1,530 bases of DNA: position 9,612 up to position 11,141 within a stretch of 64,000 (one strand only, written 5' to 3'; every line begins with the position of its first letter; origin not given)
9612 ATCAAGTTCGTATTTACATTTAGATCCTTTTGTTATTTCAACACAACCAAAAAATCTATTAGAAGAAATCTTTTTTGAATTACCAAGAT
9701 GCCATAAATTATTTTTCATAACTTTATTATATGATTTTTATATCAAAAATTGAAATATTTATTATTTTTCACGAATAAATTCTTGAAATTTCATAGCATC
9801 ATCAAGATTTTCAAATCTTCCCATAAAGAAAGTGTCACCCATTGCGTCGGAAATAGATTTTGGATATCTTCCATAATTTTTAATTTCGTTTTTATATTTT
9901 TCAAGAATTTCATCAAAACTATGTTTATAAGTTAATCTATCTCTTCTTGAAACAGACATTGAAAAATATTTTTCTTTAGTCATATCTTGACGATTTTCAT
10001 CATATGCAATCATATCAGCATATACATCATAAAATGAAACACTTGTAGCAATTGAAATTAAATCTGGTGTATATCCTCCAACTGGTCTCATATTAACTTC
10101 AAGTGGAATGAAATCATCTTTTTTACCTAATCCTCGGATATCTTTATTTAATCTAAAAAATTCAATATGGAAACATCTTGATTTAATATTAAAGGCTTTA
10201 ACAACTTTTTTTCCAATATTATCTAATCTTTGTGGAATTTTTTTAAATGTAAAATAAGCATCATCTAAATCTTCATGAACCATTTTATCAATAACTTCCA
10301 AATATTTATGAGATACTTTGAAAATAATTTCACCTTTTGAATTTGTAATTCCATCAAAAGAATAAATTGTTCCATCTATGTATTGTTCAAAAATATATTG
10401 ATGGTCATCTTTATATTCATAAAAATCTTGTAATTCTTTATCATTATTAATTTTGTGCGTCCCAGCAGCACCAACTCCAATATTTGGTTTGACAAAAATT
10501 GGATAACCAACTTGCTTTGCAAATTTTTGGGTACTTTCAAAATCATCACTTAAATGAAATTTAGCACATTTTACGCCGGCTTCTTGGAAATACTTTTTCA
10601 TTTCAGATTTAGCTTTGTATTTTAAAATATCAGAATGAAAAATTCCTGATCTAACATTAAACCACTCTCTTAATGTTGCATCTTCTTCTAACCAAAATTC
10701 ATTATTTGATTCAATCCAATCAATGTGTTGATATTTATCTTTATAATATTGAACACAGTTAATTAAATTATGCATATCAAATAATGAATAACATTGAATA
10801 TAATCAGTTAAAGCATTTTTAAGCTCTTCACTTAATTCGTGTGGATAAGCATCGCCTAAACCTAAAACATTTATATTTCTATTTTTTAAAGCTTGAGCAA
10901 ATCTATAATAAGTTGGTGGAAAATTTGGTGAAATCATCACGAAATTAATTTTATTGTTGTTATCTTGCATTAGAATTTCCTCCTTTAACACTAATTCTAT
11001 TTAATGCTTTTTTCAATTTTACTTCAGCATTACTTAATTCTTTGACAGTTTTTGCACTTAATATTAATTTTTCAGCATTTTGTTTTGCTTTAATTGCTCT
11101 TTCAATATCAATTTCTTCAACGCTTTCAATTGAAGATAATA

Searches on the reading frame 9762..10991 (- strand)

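Call 56: search_protein_families(library=pfam, proteins=[window:9762-10991:-], max_evalue=0.0001)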
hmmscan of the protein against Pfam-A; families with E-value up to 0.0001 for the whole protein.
window:9762-10991:- (409 aa): 5 families
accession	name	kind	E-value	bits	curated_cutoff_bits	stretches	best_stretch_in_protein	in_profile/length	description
PF13535.11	ATP-grasp_4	-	6.2e-11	42.6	27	1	162-306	2-155/160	ATP-grasp domain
PF02786.22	CPSase_L_D2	-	1.9e-07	31.3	19.8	1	128-192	2-68/211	Carbamoyl-phosphate synthase L chain, ATP binding domain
PF02655.19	ATP-grasp_3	-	4.9e-06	27.2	23.2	1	128-233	4-97/160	ATP-grasp domain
PF02222.28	ATP-grasp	-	2.3e-05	24.5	27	1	134-283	2-151/179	ATP-grasp domain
PF07478.18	Dala_Dala_lig_C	-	2.8e-05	24.2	24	1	151-208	25-84/204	D-ala D-ala ligase C-terminus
